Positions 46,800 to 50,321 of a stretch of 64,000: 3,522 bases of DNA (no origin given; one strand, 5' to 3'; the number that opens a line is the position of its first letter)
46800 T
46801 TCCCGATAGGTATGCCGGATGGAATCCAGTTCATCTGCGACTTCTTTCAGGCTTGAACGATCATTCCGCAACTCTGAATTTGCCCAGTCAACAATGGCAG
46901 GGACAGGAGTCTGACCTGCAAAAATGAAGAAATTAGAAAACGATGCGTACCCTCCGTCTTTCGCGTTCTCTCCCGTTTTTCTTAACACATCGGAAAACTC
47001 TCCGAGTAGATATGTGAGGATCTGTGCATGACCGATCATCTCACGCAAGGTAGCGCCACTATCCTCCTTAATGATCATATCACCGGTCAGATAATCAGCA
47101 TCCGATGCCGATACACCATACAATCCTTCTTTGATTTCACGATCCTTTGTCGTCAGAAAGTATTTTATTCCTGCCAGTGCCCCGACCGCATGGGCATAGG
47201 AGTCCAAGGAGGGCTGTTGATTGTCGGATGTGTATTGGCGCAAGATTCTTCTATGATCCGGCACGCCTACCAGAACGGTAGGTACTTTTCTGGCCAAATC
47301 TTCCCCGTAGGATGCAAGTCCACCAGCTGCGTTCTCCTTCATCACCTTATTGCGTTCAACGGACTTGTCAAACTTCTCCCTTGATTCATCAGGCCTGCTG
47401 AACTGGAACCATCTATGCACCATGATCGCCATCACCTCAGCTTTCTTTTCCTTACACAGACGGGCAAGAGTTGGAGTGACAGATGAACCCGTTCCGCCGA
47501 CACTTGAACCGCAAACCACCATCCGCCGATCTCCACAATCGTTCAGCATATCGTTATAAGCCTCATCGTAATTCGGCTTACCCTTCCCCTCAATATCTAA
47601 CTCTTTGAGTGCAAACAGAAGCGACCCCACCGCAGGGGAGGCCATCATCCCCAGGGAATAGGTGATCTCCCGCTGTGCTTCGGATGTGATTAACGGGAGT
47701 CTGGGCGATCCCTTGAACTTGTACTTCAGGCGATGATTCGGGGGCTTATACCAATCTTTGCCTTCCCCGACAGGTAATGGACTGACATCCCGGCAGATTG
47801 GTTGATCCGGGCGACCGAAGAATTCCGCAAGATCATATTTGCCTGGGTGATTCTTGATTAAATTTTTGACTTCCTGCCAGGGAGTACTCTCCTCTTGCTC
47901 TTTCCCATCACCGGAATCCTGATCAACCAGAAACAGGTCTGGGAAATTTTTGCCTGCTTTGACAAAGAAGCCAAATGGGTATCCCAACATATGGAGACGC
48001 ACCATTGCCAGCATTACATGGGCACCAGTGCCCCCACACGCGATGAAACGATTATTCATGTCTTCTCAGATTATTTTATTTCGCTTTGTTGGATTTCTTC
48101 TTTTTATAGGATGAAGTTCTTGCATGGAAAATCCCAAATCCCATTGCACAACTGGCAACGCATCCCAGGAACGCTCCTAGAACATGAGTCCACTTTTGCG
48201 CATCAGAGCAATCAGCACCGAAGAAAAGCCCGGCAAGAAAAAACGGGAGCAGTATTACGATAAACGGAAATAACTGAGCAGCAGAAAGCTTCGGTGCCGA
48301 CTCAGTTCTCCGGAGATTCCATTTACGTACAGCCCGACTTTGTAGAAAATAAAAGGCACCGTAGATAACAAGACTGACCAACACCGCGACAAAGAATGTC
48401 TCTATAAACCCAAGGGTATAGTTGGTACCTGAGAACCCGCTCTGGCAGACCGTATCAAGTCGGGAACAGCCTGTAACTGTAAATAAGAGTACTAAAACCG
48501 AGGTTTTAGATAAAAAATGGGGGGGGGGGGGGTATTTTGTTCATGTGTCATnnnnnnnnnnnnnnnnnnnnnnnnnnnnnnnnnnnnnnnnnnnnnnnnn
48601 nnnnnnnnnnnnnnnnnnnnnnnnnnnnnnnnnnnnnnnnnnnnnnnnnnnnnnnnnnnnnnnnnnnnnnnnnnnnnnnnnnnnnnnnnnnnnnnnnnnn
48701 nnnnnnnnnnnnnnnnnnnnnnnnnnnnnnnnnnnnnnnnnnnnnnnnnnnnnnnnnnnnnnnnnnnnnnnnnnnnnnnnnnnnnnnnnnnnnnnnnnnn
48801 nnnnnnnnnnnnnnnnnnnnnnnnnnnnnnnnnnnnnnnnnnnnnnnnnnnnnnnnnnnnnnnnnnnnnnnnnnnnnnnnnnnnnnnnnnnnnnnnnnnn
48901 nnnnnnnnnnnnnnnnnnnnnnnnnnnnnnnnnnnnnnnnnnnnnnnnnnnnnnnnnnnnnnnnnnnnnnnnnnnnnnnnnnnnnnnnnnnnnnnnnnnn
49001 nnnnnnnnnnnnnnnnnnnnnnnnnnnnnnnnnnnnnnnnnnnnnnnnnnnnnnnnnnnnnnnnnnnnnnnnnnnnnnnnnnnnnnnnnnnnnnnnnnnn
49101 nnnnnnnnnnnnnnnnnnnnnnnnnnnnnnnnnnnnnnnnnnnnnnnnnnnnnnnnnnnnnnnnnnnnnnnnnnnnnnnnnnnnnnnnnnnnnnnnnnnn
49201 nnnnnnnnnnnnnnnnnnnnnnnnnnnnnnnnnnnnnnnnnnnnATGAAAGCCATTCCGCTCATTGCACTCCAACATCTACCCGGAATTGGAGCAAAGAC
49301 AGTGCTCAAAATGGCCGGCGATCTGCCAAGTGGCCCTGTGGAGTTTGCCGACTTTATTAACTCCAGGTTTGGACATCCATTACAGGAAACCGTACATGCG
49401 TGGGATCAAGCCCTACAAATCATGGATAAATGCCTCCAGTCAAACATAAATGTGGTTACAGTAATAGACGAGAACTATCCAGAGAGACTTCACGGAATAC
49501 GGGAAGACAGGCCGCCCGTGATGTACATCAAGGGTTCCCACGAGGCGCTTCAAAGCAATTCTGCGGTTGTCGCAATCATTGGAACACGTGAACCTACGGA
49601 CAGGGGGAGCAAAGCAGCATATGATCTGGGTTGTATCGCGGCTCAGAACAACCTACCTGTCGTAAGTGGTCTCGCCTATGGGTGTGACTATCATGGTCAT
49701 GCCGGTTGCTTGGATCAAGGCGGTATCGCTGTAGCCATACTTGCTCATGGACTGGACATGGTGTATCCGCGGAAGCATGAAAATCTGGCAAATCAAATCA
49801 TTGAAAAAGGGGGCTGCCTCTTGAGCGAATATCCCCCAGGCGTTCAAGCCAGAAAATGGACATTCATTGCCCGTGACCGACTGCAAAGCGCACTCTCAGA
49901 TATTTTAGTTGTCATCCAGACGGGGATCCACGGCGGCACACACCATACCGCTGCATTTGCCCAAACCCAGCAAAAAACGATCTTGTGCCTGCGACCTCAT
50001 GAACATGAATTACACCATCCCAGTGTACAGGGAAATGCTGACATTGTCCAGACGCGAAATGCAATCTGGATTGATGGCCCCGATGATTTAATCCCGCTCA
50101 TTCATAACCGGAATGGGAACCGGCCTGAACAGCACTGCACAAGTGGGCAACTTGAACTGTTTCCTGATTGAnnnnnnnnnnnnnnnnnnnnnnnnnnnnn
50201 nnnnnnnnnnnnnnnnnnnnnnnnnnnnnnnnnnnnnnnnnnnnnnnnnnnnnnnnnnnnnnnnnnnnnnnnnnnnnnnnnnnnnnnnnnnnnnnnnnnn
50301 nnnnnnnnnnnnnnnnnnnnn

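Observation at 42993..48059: Single polypeptide carrying both FtsZ/tubulin-type and actin/Hsp70-type nucleotide-binding signatures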

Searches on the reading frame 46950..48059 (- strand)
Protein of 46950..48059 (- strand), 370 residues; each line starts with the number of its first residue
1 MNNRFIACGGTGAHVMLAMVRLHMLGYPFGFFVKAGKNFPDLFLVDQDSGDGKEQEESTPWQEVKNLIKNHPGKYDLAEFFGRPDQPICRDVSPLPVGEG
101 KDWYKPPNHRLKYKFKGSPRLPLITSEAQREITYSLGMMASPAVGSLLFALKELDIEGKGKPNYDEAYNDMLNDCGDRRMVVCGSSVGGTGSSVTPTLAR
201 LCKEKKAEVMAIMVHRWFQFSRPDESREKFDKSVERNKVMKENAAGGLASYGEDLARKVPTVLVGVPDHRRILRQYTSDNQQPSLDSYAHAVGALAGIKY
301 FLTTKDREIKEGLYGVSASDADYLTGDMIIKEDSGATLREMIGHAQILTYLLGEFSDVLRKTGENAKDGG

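Call 64: search_solved_structures(query=A10, max_evalue=10, show_alignments=3)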
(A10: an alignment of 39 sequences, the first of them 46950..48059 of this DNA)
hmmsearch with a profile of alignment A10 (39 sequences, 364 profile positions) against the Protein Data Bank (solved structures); distinct sequences matched with E-value up to 10: 2.
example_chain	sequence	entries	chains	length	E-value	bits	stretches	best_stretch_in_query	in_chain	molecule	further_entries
3zid_A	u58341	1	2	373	1.3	11.4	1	176-212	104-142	TUBULIN/FTSZ, GTPASE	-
2yh2_A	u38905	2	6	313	2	10.7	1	162-199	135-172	ESTERASE | ALPHA/BETA HYDROLASE FOLD-3 DOMAIN PROTEIN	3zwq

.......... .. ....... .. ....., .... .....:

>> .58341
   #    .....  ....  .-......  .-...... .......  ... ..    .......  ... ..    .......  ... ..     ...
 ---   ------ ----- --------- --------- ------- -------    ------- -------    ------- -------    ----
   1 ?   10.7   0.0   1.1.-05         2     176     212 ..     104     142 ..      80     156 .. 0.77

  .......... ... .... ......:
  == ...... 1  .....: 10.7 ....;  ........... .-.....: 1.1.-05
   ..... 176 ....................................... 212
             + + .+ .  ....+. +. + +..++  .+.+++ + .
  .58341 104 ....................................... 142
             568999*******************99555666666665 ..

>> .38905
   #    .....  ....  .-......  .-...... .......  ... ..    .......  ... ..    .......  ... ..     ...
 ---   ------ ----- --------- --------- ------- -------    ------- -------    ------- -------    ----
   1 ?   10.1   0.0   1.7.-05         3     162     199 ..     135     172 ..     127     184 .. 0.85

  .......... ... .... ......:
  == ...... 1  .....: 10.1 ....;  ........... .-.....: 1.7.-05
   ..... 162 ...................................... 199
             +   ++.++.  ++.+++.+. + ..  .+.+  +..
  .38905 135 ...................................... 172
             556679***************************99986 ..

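Call 67: find_homologous_proteins(query=A10, max_evalue=0.01)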
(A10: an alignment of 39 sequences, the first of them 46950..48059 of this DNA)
Query A10 (39 sequences) (370 aa, profile of the alignment): 30 proteins with E <= 0.01 among 8000 candidates.
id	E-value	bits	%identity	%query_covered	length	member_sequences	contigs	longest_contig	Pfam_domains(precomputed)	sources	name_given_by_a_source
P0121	8.2e-161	553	46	97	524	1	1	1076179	-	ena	-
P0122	1.1e-159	550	44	100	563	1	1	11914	-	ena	-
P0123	1.6e-154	533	49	99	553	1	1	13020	-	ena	-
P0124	4.3e-150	518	43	86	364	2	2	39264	-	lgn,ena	-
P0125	3.6e-148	512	44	97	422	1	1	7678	-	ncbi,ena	-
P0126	1.0e-146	507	42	93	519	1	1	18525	-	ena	-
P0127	6.6e-134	465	42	86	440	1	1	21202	-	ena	-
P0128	1.2e-133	464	44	85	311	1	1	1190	-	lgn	-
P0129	9.6e-129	448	49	76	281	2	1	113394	-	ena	-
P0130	5.1e-128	445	48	79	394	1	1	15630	-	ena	-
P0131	1.0e-120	421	49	94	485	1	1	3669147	-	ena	-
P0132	3.6e-120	420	41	81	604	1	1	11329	-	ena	-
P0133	2.1e-115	404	43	75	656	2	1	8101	-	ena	-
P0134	2.8e-110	387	48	66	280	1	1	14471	-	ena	-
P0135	4.4e-105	370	53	59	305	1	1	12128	-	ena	-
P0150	3.4e-3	35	25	54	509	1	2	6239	-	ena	-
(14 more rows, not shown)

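Call 70: search_protein_families(library=pfam, proteins=[P0150], max_evalue=1)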
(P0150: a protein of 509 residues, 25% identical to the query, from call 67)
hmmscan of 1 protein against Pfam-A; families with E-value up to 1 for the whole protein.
P0150 (509 aa): 1 family
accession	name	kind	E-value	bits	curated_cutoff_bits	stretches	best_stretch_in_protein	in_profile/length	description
PF13809.12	Tubulin_2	-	0.0033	17.2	27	1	144-225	122-208/356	Tubulin like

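Call 78: search_protein_representatives(alignment_id=A13)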
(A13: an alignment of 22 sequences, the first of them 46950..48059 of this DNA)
Query: 22 sequences, 413 profile positions. Proteins with E-value up to 0.001 (for the whole library): 465; up to 1e-10: 141; up to 1e-30: 67. The best 150 are listed.
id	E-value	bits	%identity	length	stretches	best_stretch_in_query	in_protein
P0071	1.6e-182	624.0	-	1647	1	1-411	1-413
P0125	4.0e-178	609.5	-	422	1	1-412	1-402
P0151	3.8e-174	596.4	-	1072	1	1-406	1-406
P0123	4.5e-174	596.2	-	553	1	2-412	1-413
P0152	1.3e-166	571.6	-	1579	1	1-406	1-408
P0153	1.7e-166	571.3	-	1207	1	2-407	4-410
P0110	1.3e-158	545.3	-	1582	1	1-405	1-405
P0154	6.0e-156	536.5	-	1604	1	3-407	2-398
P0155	1.0e-154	532.4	-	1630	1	1-410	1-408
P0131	1.4e-154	531.9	-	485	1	8-412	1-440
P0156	7.3e-152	523.0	-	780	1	1-406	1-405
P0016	1.3e-148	512.4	-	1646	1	2-411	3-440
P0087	2.8e-148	511.2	-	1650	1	1-409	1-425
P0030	5.3e-146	503.7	-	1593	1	2-411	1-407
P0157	1.3e-145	502.4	-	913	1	2-409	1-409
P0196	3.0e-24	102.7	-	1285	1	2-331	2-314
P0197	6.1e-24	101.7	-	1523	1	7-337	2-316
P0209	1.6e-19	87.1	-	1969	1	3-319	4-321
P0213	5.3e-18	82.1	-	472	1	118-406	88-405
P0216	3.7e-17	79.3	-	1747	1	2-378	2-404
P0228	1.1e-14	71.2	-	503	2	122-403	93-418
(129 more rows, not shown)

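Call 80: find_encoding_contigs(protein=P0150, flank=10000, max_places=4)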
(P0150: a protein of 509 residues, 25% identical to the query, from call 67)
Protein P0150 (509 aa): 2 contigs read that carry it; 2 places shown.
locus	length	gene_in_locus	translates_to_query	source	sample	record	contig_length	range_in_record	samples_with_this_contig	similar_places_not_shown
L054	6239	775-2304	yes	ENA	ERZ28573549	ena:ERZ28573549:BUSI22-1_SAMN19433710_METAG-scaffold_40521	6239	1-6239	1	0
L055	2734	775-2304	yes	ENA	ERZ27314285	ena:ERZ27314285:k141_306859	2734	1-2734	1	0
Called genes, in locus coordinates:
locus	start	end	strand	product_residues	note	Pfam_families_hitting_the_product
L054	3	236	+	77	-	?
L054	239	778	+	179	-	-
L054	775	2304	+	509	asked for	-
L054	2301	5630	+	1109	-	-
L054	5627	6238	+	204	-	?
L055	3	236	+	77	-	?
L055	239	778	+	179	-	-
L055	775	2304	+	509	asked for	-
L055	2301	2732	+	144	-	?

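Call 82: find_encoding_contigs(protein=P0213, flank=10000, max_places=3)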
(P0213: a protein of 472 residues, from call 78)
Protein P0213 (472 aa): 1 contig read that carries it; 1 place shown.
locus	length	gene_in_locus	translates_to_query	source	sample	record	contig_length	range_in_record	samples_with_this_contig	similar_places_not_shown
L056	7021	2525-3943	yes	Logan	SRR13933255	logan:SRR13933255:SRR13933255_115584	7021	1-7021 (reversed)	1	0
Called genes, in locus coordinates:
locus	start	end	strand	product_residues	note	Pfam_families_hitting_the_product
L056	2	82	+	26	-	?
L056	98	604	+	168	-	PF00903:Glyoxalase, PF13669:Glyoxalase_4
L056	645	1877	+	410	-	-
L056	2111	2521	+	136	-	-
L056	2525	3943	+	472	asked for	-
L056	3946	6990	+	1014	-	PF14450:FtsA (faint), PF02541:Ppx-GppA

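Call 83: find_encoding_contigs(protein=P0228, flank=10000, max_places=3)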
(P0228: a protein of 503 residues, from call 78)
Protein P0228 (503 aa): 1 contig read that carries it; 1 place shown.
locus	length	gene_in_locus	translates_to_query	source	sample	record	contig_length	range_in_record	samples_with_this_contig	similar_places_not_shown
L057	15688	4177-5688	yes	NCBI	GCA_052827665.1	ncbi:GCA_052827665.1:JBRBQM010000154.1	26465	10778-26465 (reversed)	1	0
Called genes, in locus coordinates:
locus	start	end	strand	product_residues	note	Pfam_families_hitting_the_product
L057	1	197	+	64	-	?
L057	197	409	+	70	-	-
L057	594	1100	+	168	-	PF13189:Cytidylate_kin2 (faint), PF13238:AAA_18 (weak), PF01202:SKI, PF13207:AAA_17 (weak)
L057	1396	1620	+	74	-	PF09720:Unstab_antitox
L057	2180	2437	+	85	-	-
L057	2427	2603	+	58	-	-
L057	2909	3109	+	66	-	PF21748:UPF0150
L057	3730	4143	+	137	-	-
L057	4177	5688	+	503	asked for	-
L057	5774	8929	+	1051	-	PF02541:Ppx-GppA (faint), PF06723:MreB_Mbl (faint)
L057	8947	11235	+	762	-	-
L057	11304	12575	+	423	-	-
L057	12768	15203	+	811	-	PF08308:PEGA, PF01436:NHL (faint), PF06739:SBBP (faint)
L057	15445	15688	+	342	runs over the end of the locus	PF08240:ADH_N, PF16912:Glu_dehyd_C, PF00107:ADH_zinc_N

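Call 86: search_protein_families(library=pfam, alignment_id=A10, max_evalue=1)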
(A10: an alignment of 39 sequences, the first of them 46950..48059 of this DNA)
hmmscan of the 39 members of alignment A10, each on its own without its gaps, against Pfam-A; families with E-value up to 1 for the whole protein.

A. member 1, window:46950-48059:- (370 aa): 1 family
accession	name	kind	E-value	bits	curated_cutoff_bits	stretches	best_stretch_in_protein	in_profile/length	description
PF00091.31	Tubulin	-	8.3e-05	23.4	33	1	171-214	102-148/190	Tubulin/FtsZ family, GTPase domain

B. families by the number of members that match (of 39 scanned): 11 families
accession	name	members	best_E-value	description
PF00091.31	Tubulin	34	4.9e-05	Tubulin/FtsZ family, GTPase domain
PF13809.12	Tubulin_2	5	0.00022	Tubulin like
PF02486.25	Rep_trans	1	0.0046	Replication initiation factor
PF12060.13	DUF3541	1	0.062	Domain of unknown function (DUF3541)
PF15451.11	DUF4632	1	0.068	Domain of unknown function (DUF4632)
PF21619.2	DUF6855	1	0.079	Family of unknown function (DUF6855)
PF13657.11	Couple_hipA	1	0.081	HipA N-terminal domain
PF04932.20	Wzy_C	1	0.094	O-Antigen ligase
PF16321.10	Ribosom_S30AE_C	1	0.11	Sigma 54 modulation/S30EA ribosomal protein C terminus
PF02073.20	Peptidase_M29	1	0.17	Thermophilic metalloprotease (M29)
PF07859.19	Abhydrolase_3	1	0.23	alpha/beta hydrolase fold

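Call 108: find_encoding_contigs(protein=P0216, flank=10000, max_places=2)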
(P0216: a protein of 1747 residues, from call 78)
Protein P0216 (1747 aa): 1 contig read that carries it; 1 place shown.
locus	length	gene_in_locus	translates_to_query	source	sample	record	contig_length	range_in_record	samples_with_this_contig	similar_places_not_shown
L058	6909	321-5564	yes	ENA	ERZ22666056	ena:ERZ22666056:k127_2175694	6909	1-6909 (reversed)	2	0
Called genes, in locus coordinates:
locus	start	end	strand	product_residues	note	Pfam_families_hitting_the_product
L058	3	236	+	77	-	?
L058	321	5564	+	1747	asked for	PF13809:Tubulin_2 (weak)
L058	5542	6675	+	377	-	-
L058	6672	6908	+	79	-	?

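Call 109: find_encoding_contigs(protein=P0197, flank=10000, max_places=2)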
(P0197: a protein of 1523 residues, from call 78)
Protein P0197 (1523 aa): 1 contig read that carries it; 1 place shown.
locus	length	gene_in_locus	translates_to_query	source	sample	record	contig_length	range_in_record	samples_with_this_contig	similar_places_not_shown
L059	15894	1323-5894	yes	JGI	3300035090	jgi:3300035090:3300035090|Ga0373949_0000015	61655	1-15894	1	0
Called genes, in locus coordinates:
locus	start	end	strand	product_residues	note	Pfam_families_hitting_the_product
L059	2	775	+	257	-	?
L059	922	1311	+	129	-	-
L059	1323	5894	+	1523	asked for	-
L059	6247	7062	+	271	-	-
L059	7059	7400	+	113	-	-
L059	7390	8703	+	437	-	-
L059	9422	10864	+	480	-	PF13385:Laminin_G_3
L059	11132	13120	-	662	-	-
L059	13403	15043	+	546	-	PF00069:Pkinase, PF07714:PK_Tyr_Ser-Thr, PF08308:PEGA (weak)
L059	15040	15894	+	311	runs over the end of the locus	-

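Call 110: find_encoding_contigs(protein=P0209, flank=10000, max_places=2)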
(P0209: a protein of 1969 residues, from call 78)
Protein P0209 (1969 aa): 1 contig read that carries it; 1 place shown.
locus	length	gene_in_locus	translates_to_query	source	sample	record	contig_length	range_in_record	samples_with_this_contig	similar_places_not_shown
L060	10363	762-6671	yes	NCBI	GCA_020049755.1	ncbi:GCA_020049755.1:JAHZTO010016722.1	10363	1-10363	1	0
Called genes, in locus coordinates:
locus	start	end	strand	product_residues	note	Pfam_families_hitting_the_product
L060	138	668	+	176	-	-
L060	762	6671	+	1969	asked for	PF13809:Tubulin_2 (faint), PF02342:TerD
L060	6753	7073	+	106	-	-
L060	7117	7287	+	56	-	-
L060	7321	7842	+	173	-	PF10722:YbjN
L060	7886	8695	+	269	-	-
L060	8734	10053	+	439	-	-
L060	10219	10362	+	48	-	?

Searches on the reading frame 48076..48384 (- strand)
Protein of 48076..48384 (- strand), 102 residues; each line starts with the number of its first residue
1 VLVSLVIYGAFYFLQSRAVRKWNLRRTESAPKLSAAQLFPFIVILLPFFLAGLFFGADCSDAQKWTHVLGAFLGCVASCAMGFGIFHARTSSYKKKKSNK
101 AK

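Call 5: search_protein_families(library=pfam, proteins=[window:48076-48384:-], max_evalue=1)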
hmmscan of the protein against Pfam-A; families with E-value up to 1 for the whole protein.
window:48076-48384:- (102 aa): 5 families
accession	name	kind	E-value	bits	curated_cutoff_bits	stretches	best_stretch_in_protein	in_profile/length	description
PF05251.17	Ost5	-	0.00063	20.4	27.4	1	32-86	8-63/73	Oligosaccharyltransferase subunit 5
PF01757.29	Acyl_transf_3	-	0.026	14.1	31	1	10-96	188-269/326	Acyltransferase domain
PF23143.1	2TM_P5A-ATPase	-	0.056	14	27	1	34-76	5-46/70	P5A-ATPase, transmembrane helical hairpin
PF01566.24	Nramp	-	0.098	12.1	29.8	1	21-92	198-269/357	Natural resistance-associated macrophage protein-like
PF04246.17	RseC_MucC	-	0.1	13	24.4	1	38-99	72-124/130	Positive regulator of sigma(E), RseC/MucC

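Call 6: search_protein_families(library=padloc, proteins=[window:48076-48384:-], max_evalue=1)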
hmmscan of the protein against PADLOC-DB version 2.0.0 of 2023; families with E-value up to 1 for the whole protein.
window:48076-48384:- (102 aa): 0 families

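Call 7: search_protein_families(library=ncbifam, proteins=[window:48076-48384:-], max_evalue=1)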
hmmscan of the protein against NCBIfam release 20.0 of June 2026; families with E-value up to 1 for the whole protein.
window:48076-48384:- (102 aa): 2 families
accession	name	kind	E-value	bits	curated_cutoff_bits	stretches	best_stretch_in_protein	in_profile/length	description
NF058595.1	invert_tail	domain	0.12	12.7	37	1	31-82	19-74/113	lipo-invert putative C-terminal anchoring domain-containing protein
NF045849.1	ICE_MMCAP2_0565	equivalog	0.71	9.6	40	1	64-101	12-54/80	Mbov_0395 family pilin-like conjugal transfer protein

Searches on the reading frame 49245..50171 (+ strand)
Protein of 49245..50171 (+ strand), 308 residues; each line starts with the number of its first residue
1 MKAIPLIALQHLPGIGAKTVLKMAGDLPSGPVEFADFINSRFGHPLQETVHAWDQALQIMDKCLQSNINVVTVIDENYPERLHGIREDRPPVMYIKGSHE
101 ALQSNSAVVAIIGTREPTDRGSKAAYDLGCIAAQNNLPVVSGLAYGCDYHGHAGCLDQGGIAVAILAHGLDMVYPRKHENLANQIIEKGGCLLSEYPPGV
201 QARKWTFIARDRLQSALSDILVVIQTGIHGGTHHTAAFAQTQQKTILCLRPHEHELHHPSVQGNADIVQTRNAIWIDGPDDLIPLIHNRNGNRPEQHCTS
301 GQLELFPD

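Call 44: search_protein_families(library=pfam, proteins=[window:49245-50171:+], max_evalue=0.01)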
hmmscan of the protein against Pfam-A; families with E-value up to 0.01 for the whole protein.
window:49245-50171:+ (308 aa): 2 families
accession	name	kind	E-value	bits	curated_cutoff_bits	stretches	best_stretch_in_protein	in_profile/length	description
PF02481.21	DNA_processg_A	-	3.3e-55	187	29.6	1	65-271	4-206/212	DNA recombination-mediator protein A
PF18306.6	LDcluster4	-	2.4e-08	34.1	26.3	1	108-168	3-64/151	SLOG cluster4 family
